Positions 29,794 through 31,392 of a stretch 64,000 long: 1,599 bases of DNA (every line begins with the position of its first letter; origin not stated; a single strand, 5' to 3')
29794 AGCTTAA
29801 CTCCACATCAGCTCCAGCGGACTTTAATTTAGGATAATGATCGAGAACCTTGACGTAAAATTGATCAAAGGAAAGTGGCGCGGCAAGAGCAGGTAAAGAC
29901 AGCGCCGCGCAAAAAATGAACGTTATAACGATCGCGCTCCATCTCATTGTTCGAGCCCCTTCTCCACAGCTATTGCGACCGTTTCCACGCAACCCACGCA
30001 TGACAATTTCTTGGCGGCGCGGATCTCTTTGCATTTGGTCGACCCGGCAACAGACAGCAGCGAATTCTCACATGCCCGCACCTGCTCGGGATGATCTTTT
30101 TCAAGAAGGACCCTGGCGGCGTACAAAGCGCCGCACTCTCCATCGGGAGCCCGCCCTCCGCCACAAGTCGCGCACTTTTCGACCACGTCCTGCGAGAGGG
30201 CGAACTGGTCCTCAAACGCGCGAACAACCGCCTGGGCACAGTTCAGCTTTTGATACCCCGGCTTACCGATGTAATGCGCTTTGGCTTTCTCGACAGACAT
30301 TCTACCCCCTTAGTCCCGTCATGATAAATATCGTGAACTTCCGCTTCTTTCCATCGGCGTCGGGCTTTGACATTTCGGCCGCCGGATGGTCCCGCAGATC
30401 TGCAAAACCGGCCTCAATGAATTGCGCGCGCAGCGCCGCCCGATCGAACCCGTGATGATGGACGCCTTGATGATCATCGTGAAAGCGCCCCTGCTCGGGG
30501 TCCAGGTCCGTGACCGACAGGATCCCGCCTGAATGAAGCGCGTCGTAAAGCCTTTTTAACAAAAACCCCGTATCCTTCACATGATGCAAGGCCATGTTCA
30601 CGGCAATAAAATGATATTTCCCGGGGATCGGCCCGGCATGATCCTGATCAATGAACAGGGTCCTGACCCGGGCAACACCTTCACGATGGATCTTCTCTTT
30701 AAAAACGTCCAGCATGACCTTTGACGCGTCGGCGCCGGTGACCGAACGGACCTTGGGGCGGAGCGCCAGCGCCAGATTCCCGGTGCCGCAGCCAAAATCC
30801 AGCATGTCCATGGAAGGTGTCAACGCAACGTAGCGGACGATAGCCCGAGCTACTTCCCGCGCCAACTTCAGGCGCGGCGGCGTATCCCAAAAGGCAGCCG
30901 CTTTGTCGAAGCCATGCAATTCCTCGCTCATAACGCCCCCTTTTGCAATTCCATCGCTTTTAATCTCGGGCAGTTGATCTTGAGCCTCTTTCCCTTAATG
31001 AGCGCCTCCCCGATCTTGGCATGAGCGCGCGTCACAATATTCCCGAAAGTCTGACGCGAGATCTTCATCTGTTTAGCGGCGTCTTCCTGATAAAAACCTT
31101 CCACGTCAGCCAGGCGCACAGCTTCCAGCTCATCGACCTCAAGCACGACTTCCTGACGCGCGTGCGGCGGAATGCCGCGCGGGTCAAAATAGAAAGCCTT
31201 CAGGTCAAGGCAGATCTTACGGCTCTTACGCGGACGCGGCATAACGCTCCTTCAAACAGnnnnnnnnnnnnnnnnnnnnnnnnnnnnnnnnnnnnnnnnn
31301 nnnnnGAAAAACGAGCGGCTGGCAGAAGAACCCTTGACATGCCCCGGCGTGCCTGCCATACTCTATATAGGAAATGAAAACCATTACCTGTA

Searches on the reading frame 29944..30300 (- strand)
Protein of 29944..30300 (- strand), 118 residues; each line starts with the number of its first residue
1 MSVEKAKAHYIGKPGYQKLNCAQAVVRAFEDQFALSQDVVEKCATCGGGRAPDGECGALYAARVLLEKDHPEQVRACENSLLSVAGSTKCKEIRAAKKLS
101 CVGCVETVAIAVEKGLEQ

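Call 61: search_protein_families(library=pfam, proteins=[window:29944-30300:-], max_evalue=1)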
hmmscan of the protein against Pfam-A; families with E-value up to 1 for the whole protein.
window:29944-30300:- (118 aa): 2 families
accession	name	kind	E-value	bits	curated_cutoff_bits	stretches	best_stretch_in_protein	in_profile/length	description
PF09719.15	C_GCAxxG_C_C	-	3.5e-07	30.8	27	1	20-113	2-116/118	Putative redox-active protein (C_GCAxxG_C_C)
PF23392.1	DUF7101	-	0.35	11.4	27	0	73-114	46-86/96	Domain of unknown function (DUF7101)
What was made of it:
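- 29944..30300 (-): C_GCAxxG_C_C protein. PF09719 E 3.5e-7 (call 61).
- Checked: The C_GCAxxG_C_C protein is at 29944-30300(-) (PF09719, E 3.5e-7, 30.8 bits against cutoff 27; call 61).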

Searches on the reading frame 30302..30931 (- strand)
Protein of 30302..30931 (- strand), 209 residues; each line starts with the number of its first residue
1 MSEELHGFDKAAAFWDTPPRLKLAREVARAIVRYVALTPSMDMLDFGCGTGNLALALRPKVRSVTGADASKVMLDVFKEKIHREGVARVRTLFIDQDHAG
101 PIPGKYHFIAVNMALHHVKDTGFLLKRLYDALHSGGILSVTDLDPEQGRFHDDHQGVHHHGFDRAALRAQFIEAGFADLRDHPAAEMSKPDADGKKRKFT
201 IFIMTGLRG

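Call 17: search_protein_families(library=pfam, proteins=[window:30302-30931:-], max_evalue=0.01)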
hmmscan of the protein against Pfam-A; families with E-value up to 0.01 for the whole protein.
window:30302-30931:- (209 aa): 12 families
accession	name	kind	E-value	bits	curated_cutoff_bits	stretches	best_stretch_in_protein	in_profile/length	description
PF13489.12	Methyltransf_23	-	1.2e-17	64.6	27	1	23-178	5-161/164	Methyltransferase domain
PF13649.12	Methyltransf_25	-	3.3e-14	53.8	27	1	44-136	2-97/97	Methyltransferase domain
PF08242.18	Methyltransf_12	-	1.3e-13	51.9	30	1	44-138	1-98/98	Methyltransferase domain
PF08241.18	Methyltransf_11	-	6.1e-13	49.7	21.2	1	44-139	1-94/95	Methyltransferase domain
PF13847.12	Methyltransf_31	-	2.4e-10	40.7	27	1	39-144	3-113/145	Methyltransferase domain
PF01209.24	Ubie_methyltran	-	9.7e-10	38.6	20.1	1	30-142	38-153/233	ubiE/COQ5 methyltransferase family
PF05175.20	MTS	-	5.4e-06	26.6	23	1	34-121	26-114/170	Methyltransferase small domain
PF01135.25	PCMT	-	0.00028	21.2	20.3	1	30-138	64-169/210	Protein-L-isoaspartate(D-aspartate) O-methyltransferase (PCMT)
PF06325.19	PrmA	-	0.0015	18.5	22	1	40-119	162-240/296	Ribosomal protein L11 methyltransferase (PrmA)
PF02353.26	CMAS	-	0.0025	17.6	27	1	28-140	51-164/273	Mycolic acid cyclopropane synthetase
PF03848.20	TehB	-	0.0033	17.3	20.4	1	38-118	29-108/193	Tellurite resistance protein TehB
PF05958.17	tRNA_U5-meth_tr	-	0.0058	16.1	23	1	38-90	200-252/357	tRNA (Uracil-5-)-methyltransferase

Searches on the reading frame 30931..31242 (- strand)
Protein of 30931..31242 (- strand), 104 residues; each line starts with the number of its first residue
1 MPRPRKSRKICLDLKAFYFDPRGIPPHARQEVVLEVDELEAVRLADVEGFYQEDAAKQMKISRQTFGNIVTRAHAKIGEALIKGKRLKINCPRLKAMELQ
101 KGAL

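Call 64: search_protein_families(library=pfam, proteins=[window:30931-31242:-], max_evalue=0.1)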
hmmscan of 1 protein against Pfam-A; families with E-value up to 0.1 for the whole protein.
window:30931-31242:- (104 aa): 6 families
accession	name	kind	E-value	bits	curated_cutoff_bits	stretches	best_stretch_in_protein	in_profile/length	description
PF02001.22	DUF134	-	9.8e-19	68.2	27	1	3-90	6-91/98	Protein of unknown function DUF134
PF22233.2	PhyR_sigma-like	-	3.6e-05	23.9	27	1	44-77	14-47/50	Response regulator PhyR, sigma-like domain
PF08281.18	Sigma70_r4_2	-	0.0021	18.1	25.7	1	34-75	11-52/54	Sigma-70, region 4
PF13384.12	HTH_23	-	0.0063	16.7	24.6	1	36-72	5-40/50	Homeodomain-like domain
PF04967.18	HTH_10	-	0.022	15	23.1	0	40-77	7-51/53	HTH DNA binding domain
PF13518.12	HTH_28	-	0.035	14.6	25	1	39-75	3-38/52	Helix-turn-helix domain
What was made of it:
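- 30931..31242 (-): DUF134 regulator. PF02001 E 9.8e-19 (call 64).
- Checked: The DUF134 regulator is at 30931-31242(-) (PF02001, E 9.8e-19; call 64).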
